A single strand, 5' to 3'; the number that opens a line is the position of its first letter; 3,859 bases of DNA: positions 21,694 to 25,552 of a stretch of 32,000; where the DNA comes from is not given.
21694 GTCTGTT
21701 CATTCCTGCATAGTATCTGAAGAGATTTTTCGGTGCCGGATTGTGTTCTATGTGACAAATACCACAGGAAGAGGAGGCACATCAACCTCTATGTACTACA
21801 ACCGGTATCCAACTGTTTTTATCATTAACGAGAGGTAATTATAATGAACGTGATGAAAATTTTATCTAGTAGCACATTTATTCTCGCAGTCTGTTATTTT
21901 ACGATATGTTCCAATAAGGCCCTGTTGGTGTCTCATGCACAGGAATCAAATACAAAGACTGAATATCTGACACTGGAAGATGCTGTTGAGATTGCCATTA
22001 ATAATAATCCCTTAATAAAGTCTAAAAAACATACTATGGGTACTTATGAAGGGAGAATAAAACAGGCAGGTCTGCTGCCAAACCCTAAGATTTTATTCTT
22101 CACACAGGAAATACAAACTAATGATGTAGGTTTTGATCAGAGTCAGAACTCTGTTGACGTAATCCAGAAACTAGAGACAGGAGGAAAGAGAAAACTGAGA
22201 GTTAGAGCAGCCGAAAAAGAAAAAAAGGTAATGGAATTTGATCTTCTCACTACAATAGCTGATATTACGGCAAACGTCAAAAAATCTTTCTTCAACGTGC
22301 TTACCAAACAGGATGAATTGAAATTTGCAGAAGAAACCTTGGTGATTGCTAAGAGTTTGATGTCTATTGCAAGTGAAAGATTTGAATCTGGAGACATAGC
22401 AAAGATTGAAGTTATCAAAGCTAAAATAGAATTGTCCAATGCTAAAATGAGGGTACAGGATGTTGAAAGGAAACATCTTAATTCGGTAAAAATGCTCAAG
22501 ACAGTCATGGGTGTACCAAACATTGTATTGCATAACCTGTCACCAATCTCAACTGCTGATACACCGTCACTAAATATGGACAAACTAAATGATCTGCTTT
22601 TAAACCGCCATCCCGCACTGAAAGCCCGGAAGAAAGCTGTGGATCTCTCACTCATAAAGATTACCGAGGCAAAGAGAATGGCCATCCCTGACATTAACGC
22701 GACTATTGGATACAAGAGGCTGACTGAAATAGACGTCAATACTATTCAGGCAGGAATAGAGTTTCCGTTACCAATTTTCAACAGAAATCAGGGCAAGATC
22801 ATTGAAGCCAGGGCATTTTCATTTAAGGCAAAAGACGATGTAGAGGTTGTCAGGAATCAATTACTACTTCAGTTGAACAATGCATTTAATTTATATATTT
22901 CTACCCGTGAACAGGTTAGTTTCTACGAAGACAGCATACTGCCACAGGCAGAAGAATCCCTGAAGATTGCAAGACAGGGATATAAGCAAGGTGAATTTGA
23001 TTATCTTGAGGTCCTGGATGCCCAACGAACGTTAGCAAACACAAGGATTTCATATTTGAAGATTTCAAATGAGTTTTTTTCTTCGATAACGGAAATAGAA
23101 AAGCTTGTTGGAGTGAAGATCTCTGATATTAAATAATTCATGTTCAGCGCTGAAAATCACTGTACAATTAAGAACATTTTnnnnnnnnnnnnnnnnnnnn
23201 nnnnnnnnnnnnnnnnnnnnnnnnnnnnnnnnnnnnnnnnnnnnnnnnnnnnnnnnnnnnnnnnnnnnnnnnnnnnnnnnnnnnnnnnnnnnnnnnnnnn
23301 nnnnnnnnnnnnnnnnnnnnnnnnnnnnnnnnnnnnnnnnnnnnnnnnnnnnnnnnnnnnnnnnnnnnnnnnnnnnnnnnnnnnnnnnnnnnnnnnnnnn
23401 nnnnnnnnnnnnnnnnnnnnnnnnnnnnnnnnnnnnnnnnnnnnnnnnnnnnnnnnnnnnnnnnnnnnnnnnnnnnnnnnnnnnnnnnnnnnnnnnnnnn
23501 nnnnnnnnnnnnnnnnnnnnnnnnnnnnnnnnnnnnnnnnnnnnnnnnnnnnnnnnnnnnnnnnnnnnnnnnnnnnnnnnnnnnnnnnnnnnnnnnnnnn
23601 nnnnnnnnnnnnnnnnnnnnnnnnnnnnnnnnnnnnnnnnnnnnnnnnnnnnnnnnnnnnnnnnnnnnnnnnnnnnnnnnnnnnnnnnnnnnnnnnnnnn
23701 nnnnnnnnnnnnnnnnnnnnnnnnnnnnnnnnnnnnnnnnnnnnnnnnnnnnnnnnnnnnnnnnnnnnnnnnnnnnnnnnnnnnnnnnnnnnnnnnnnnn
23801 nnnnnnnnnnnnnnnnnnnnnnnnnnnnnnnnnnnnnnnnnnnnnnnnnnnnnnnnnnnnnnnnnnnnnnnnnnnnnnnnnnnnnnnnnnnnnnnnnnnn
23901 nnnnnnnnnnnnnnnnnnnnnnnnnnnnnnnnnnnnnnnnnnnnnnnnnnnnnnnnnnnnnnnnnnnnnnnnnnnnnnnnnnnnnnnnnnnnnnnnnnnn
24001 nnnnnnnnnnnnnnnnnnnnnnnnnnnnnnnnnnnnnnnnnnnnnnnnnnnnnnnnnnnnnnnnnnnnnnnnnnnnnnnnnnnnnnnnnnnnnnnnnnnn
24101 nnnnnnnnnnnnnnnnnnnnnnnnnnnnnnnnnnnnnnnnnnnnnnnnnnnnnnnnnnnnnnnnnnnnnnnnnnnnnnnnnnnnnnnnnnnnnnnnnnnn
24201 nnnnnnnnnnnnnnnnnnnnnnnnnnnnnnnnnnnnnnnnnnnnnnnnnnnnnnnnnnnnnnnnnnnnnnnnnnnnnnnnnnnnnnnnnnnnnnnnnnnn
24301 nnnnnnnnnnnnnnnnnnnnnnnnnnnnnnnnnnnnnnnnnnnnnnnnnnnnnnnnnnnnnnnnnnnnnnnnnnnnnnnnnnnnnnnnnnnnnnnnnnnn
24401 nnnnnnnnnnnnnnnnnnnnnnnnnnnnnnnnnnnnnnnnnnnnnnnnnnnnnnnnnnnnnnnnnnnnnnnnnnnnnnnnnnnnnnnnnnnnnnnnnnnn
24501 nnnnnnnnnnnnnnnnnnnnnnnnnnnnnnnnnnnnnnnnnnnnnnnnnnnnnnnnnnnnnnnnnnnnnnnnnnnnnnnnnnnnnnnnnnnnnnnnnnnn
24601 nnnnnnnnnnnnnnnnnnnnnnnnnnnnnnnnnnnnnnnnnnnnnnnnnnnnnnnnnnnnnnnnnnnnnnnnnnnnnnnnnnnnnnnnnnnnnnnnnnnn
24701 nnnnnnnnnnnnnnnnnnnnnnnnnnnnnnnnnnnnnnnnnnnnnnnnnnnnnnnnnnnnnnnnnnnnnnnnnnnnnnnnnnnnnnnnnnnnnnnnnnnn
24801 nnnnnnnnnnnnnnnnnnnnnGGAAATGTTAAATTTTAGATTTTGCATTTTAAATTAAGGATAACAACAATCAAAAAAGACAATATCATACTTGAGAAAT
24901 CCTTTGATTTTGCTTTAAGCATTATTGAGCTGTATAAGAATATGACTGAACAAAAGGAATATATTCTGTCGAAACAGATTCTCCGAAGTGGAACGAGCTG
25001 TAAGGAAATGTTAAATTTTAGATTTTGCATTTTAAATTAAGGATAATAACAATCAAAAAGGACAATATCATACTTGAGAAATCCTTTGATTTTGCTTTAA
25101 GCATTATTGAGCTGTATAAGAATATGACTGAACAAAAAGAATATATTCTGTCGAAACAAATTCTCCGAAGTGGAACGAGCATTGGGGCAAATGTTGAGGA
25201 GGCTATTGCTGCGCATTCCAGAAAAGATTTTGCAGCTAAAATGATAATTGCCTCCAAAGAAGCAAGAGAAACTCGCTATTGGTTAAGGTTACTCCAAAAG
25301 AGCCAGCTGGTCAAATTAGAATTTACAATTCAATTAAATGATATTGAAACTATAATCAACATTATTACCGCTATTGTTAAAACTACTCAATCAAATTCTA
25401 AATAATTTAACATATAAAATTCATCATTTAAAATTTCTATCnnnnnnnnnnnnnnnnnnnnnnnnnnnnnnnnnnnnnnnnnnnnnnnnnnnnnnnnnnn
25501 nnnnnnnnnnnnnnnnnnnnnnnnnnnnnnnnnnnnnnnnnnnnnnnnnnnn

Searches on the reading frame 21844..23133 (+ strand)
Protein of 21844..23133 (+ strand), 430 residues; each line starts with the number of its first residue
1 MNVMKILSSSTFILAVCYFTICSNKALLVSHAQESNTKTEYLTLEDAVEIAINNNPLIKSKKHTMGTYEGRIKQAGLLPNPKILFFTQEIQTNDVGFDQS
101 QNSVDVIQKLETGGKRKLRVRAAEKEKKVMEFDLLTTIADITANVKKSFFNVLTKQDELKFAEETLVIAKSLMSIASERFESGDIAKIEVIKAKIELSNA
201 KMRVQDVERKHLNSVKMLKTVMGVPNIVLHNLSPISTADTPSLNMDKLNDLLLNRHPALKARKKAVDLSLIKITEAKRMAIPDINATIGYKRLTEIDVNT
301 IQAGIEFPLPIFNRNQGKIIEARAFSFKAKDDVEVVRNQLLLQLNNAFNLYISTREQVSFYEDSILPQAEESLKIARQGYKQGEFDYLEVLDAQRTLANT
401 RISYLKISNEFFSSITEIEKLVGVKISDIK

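Call 75: search_protein_families(library=pfam, proteins=[window:21844-23133:+], max_evalue=0.00001)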
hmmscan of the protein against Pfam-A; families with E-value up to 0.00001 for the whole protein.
window:21844-23133:+ (430 aa): 1 family
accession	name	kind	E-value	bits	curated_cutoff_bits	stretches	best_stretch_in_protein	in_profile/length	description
PF02321.23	OEP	-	3.4e-49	167.6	22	2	250-423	6-187/187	Outer membrane efflux protein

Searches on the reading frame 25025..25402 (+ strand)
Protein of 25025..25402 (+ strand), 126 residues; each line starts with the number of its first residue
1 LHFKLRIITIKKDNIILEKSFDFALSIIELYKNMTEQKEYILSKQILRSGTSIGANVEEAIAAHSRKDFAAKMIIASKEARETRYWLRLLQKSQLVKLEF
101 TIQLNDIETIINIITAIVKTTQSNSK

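Call 14: search_protein_families(library=pfam, proteins=[window:25025-25402:+], max_evalue=0.01)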
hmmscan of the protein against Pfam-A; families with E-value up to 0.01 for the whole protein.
window:25025-25402:+ (126 aa): 1 family
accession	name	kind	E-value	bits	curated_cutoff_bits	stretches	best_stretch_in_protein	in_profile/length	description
PF05635.17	23S_rRNA_IVP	-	2.7e-25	89.1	33.8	1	12-115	1-105/106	23S rRNA-intervening sequence protein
